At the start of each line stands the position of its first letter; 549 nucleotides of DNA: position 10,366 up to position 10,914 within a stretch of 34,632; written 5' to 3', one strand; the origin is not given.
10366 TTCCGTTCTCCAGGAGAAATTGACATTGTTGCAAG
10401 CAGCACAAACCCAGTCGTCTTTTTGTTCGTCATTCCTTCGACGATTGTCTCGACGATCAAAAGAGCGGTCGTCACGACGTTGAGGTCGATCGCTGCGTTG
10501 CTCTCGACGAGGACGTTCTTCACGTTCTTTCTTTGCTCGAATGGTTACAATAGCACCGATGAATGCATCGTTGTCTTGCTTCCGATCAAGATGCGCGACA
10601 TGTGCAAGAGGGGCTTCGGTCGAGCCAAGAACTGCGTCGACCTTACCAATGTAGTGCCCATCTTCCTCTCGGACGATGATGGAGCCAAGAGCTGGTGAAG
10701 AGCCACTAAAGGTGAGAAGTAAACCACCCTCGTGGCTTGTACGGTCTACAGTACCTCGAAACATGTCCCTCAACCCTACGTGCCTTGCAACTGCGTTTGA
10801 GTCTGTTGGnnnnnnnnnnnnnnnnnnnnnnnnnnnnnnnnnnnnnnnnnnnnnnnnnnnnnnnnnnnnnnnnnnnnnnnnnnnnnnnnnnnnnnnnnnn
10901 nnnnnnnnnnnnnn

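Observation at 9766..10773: Archaeal Gar1 core fused to two RanBP2-type zinc fingers and an RGG/GAR repeat tail (eukaryote-like RNA-binding architecture)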

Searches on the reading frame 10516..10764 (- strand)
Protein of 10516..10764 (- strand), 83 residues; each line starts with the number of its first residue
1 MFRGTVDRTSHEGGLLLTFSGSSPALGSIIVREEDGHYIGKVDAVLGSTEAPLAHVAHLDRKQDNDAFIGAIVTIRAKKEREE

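Call 12: search_solved_structures(query=A1, max_evalue=10, show_alignments=3)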
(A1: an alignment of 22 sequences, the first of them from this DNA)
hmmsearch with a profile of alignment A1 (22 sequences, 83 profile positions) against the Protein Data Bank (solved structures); distinct sequences matched with E-value up to 10: 6.
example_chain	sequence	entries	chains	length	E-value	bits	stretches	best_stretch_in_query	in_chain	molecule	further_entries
3ck2_A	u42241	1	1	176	0.12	15.7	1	27-53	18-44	Conserved uncharacterized protein (predicted phosphoesterase COG0622)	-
7nty_A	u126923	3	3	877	0.8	13.1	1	22-56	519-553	Leucine--tRNA ligase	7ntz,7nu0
2x7m_A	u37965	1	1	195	1.1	12.7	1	4-42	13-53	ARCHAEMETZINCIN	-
7dp4_A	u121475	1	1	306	1.4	12.3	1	8-65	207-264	Thymidylate synthase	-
7dp6_A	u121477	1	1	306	1.4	12.3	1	8-65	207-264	Thymidylate synthase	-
7dp5_A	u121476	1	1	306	1.4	12.3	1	8-65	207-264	Thymidylate synthase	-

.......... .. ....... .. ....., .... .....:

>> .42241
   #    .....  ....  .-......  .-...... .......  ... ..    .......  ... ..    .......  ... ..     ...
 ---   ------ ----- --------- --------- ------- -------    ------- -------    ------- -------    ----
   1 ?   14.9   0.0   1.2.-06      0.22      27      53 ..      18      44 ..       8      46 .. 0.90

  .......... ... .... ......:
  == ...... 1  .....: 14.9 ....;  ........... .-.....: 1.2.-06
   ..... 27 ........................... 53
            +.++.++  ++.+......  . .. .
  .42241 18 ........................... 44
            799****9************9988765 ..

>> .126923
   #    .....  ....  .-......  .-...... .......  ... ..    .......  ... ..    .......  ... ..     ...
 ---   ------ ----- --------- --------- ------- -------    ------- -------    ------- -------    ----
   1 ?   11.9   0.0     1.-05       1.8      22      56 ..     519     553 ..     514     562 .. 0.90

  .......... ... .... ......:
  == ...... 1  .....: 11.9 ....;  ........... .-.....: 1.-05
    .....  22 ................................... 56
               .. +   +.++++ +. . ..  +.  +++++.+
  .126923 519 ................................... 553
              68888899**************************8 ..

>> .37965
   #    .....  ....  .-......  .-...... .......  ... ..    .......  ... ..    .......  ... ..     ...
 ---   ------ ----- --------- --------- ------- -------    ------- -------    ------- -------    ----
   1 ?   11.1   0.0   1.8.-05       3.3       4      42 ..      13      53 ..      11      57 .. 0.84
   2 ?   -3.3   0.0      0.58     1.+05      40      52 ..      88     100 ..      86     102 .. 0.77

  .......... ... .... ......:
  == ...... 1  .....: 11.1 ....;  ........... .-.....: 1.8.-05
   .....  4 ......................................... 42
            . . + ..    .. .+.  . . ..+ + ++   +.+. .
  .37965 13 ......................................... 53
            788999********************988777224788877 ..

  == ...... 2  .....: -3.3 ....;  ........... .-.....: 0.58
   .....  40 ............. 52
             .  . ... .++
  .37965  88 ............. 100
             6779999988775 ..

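Call 15: search_protein_families(library=ncbifam, alignment_id=A1, max_evalue=0.01)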
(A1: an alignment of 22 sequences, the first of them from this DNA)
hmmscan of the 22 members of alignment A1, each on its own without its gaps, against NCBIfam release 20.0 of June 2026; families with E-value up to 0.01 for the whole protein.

A. member 1, seq(83 aa): 2 families
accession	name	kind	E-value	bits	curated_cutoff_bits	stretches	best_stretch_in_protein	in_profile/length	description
NF009631.0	PRK13149.2-2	equivalog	0.002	18.4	139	1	13-57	13-56/95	H/ACA RNA-protein complex component Gar1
NF009629.0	PRK13149.1-5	equivalog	0.0031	17.5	132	1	12-81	12-78/97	H/ACA RNA-protein complex component Gar1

B. families by the number of members that match (of 22 scanned): 3 families
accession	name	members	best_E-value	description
NF009631.0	PRK13149.2-2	12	7.6e-05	H/ACA RNA-protein complex component Gar1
NF009629.0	PRK13149.1-5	7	0.00014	H/ACA RNA-protein complex component Gar1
NF009627.0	PRK13149.1-1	4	0.00036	H/ACA RNA-protein complex component Gar1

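Call 21: predict_structure(alignment_id=A1)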
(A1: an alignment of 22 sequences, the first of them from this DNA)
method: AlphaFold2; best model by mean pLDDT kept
length: 83 residues; sequences in the alignment: 22
mean_pLDDT: 90.0   pTM: 0.79
mean pLDDT of the five models: 90.0, 89.6, 89.4, 89.4, 87.8
residues with pLDDT >= 90: 57; 70-90: 22; 50-70: 3; < 50: 1
segments of 3 or more residues with pLDDT < 50: none
pLDDT, mean of each block of 10 residues (from residue 1): 92 93 91 94 92 93 90 86 52
secondary structure, 60 per line:
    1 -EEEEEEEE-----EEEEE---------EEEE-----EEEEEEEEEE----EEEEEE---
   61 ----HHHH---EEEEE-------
elements in order: E2-9 E15-19 E29-32 E38-47 E52-57 H65-68 E72-76

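Call 23: fold_search(model_id=the predicted structure, library=pdb)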
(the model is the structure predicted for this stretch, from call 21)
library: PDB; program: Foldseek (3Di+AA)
matches with E <= 10: 708; with E <= 0.001: 1
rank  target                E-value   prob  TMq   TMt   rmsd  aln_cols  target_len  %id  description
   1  2ey4_D                1.0e-03  1.00  0.77  0.85   2.1        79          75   19  Crystal Structure of a Cbf5-Nop10-Gar1 Complex (released 2006-01-24)
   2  2ey4_C                2.5e-03  1.00  0.75  0.84   1.9        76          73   20  Crystal Structure of a Cbf5-Nop10-Gar1 Complex (released 2006-01-24)
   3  2hvy_B                4.4e-03  1.00  0.77  0.85   1.6        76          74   20  Crystal structure of an H/ACA box RNP from Pyrococcus furiosus (released 2006-09-12)
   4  9g25_C                3.5e-02  1.00  0.72  0.64   2.2        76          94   17  snR30 snoRNP - State 1 - Utp23-Krr1-deltaC3 (released 2025-06-18)
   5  7v9a_D                4.1e-02  1.00  0.74  0.55   2.5        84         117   17  biogenesis module of human telomerase holoenzyme (released 2022-03-30)
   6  7trc_D                4.9e-02  1.00  0.73  0.67   2.1        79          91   15  Human telomerase H/ACA RNP at 3.3 Angstrom (released 2022-04-20)
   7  9yfl_B                5.1e-02  1.00  0.71  0.65   2.0        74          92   18  insect H/ACA snoRNP class I (released 2025-12-10)
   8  7v9a_H                5.7e-02  1.00  0.72  0.62   2.2        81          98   16  biogenesis module of human telomerase holoenzyme (released 2022-03-30)
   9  9yfl_E                6.4e-02  1.00  0.72  0.67   2.7        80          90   16  insect H/ACA snoRNP class I (released 2025-12-10)
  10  7bgb_H                7.9e-02  1.00  0.69  0.62   2.1        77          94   16  The H/ACA RNP lobe of human telomerase (released 2021-04-28)
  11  2v3m_D                9.7e-02  1.00  0.62  0.56   3.1        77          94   17  Structure of the Gar1 domain of NAf1 (released 2007-07-10)
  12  2zze_A                9.7e-02  0.98  0.49  0.07   5.0        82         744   21  Crystal structure of alanyl-tRNA synthetase without oligomerization domain in lysine-methylated form (released 2009-07-21)
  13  3op1_B                1.0e-01  0.96  0.51  0.18   8.0       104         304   12  Crystal Structure of Macrolide-efflux Protein SP_1110 from Streptococcus pneumoniae (released 2010-09-29)
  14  3u28_C                1.1e-01  1.00  0.69  0.64   3.3        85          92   14  Crystal structure of a Cbf5-Nop10-Gar1 complex from Saccharomyces cerevisiae (released 2011-12-14)
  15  8oue_H                1.2e-01  1.00  0.69  0.61   2.2        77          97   16  The H/ACA RNP lobe of human telomerase with the dyskerin thumb loop in a semi-closed conformation (released 2024-01-31)
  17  2v3m_F                1.2e-01  1.00  0.64  0.60   2.9        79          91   16  Structure of the Gar1 domain of NAf1 (released 2007-07-10)
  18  2v3m_C                1.2e-01  1.00  0.61  0.52   3.2        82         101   18  Structure of the Gar1 domain of NAf1 (released 2007-07-10)
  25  2v3m_A                2.7e-01  0.99  0.65  0.59   2.9        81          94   16  Structure of the Gar1 domain of NAf1 (released 2007-07-10)
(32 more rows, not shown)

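Call 26: find_related_loci(query=A1, collection=genome_contigs, flank=6000)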
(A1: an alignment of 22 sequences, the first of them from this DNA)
Query A1 (83 aa) in genome_contigs; peptide patterns used: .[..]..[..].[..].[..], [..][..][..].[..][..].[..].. (x = any residue, [..] = any of these).
285 stretches matched a pattern; 203 encode a relative of the query (tblastn E <= 1e-3); the best 80 are kept; 80 distinct loci.
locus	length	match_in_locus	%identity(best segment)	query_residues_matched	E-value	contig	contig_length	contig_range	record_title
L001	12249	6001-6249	99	1-83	6e-48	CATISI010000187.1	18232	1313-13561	MAG: Candidatus Poseidoniaceae archaeon isolate bin.912 MAG genome assembly, contig: k119_6942566, whole genome shotgun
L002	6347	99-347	98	1-83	6e-50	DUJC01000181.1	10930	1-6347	MAG TPA_asm: Candidatus Poseidoniaceae archaeon isolate UBA8574 contig_13381, whole genome shotgun sequence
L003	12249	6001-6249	99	1-83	3e-49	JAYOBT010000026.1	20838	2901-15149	MAG: Candidatus Poseidoniales archaeon isolate 139554_S156_metabat_bins_2.tsv.144 NODE_2142_length_20838_cov_18.820238,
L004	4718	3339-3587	99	1-83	3e-47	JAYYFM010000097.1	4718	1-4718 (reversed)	MAG: Thermoplasmatota archaeon isolate XS_MAG85 XS_MAG85_0098, whole genome shotgun sequence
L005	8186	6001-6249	98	1-83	6e-47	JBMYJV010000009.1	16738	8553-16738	MAG: Candidatus Poseidoniaceae archaeon isolate ME_XS_2109_bin_66 ME_XS_2109_bin_66_8, whole genome shotgun sequence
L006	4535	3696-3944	99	1-83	5e-47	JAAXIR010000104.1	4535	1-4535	MAG: Candidatus Poseidoniales archaeon isolate SW22112_bin_20 NODE_11628_length_4535_cov_6.527009, whole genome shotgun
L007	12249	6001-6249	99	1-83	4e-47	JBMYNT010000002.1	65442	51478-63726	MAG: Candidatus Poseidoniaceae archaeon isolate ME_XS_2307_bin_75 ME_XS_2307_bin_75_1, whole genome shotgun sequence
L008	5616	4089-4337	96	1-83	2e-46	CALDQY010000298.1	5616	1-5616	MAG TPA_asm: uncultured Rhodobiaceae bacterium isolate ERR599054_bin.37_CONCOCT_v1.1_MAG genome assembly, contig: ERZ840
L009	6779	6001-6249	83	1-83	6e-46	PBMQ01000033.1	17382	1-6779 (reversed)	MAG: Methanobacteriota archaeon isolate SP209 51260, whole genome shotgun sequence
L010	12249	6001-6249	86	1-83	6e-46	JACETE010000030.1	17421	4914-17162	MAG: Candidatus Poseidoniales archaeon isolate MCMED-G34 MGII-MCMED-G34-C30, whole genome shotgun sequence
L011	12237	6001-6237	92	1-79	6e-46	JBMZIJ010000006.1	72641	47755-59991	MAG: Candidatus Poseidoniaceae archaeon isolate ME_XS_2301_4_bin25 ME_XS_2301_4_bin25_5, whole genome shotgun sequence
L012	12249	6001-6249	86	1-83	2e-45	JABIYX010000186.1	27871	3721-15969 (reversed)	MAG: Methanobacteriota archaeon isolate SI073_bin151 k141_200089, whole genome shotgun sequence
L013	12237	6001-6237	91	1-79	8e-46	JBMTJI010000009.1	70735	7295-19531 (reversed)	MAG: Candidatus Poseidoniaceae archaeon isolate CJ_V5_S11_50percent_ser_metabat.43 NODE_68_length_70735_cov_8.791794, wh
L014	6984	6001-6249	84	1-83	2e-45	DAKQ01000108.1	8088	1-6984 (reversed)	MAG TPA_asm: Euryarchaeota archaeon UBA82 UBA82_contig_116382, whole genome shotgun sequence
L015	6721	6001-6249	84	1-83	6e-45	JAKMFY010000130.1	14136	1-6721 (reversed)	MAG: Candidatus Poseidoniaceae archaeon isolate MOX_bin84 PPB.contigs.fa_k127_905914, whole genome shotgun sequence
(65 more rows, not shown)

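Call 30: search_protein_representatives(alignment_id=A1)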
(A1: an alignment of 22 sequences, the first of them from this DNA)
Query: 22 sequences, 83 profile positions. Proteins with E-value up to 0.001 (for the whole library): 120; up to 1e-10: 98; up to 1e-30: 38. The best 120 are listed.
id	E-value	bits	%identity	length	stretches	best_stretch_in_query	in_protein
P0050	2.7e-37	142.8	-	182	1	1-83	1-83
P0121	1.2e-36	140.8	-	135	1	1-83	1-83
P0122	1.5e-36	140.5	-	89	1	1-83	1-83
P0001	2.3e-36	139.8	-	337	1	1-83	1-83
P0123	2.4e-36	139.8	-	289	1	1-82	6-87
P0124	3.9e-36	139.1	-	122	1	1-83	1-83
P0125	5.2e-36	138.7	-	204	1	1-83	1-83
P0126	9.0e-36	137.9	-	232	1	1-83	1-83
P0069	1.5e-35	137.3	-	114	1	1-83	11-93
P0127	1.7e-35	137.1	-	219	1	1-81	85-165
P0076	1.9e-35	136.9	-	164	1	1-83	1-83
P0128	2.2e-35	136.7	-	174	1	1-82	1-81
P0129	2.3e-35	136.6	-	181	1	1-83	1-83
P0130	2.4e-35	136.6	-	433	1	1-83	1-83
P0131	2.4e-35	136.6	-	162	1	1-83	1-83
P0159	3.6e-28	113.6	-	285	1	1-81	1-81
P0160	7.6e-28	112.5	-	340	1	2-82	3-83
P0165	4.5e-25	103.7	-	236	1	1-83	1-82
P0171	8.6e-21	89.9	-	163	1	1-80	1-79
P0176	1.7e-17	79.4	-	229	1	2-83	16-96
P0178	7.9e-17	77.2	-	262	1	1-80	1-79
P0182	6.0e-16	74.4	-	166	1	2-79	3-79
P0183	9.5e-16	73.8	-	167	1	2-79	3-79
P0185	1.4e-15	73.3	-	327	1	1-80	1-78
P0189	9.5e-15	70.6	-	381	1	2-82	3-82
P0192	3.3e-14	68.9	-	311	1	6-83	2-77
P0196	2.0e-13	66.3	-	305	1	2-82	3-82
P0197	3.2e-13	65.7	-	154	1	2-81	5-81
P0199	7.0e-13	64.6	-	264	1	2-79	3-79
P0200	8.4e-13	64.3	-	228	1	2-82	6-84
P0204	3.5e-12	62.4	-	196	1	2-82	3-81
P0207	8.8e-12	61.1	-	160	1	3-81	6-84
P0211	7.3e-11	58.1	-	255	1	2-82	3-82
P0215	4.5e-10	55.6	-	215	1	3-81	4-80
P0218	3.2e-09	52.9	-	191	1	4-77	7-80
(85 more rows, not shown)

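Call 32: list_cluster_members(proteins=[P0160, P0165, P0176, P0178, P0185, P0189, P0196, P0200, P0211, P0215])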
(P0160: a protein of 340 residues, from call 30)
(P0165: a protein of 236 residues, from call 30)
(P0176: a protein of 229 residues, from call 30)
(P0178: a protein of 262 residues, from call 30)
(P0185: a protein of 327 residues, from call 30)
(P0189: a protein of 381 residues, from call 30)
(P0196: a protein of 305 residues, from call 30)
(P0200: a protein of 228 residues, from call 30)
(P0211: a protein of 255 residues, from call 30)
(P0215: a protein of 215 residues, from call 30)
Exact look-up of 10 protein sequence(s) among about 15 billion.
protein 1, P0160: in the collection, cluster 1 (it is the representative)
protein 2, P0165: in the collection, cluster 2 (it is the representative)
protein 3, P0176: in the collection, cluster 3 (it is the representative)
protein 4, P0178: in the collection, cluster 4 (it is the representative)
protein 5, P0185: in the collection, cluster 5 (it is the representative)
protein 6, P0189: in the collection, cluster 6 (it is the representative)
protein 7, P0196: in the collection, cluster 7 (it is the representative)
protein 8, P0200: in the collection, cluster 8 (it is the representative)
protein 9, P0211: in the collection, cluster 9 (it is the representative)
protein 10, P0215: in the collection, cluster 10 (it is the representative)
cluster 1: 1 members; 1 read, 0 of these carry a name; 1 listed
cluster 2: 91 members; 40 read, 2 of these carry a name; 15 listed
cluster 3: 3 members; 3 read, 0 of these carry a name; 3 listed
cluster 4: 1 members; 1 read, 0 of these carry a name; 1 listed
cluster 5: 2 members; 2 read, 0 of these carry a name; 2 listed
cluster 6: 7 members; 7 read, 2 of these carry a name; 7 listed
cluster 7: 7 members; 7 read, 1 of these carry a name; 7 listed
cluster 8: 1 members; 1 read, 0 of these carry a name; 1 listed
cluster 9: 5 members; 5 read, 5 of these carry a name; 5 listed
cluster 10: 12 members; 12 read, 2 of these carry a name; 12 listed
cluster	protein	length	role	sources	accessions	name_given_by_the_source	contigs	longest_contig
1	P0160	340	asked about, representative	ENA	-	-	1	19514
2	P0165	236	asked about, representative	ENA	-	-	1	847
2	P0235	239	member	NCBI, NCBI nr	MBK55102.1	MAG: hypothetical protein CMB51_04180 [Euryarchaeota archaeon] | hypothetical protein [Euryarchaeota archaeon]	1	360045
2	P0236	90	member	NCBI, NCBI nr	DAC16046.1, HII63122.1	MAG TPA: hypothetical protein D7I06_05920 [Candidatus Poseidoniales archaeon]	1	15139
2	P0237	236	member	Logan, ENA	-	-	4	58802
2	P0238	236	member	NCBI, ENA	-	-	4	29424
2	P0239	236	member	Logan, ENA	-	-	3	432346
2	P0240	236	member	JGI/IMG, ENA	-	-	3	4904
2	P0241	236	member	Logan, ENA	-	-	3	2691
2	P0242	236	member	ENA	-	-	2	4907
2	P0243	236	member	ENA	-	-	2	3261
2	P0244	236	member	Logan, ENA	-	-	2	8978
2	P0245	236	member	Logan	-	-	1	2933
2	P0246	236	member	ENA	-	-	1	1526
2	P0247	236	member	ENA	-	-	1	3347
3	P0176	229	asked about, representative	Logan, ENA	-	-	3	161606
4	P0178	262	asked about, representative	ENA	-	-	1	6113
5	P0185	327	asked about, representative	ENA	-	-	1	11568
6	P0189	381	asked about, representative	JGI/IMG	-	-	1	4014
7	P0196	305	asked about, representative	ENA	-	-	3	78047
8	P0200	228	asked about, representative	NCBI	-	-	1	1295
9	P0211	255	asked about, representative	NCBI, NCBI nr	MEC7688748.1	MAG: zinc finger protein [Candidatus Thermoplasmatota archaeon] | zinc finger protein [Candidatus Thermoplasmatota archaeon]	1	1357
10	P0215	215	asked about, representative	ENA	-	-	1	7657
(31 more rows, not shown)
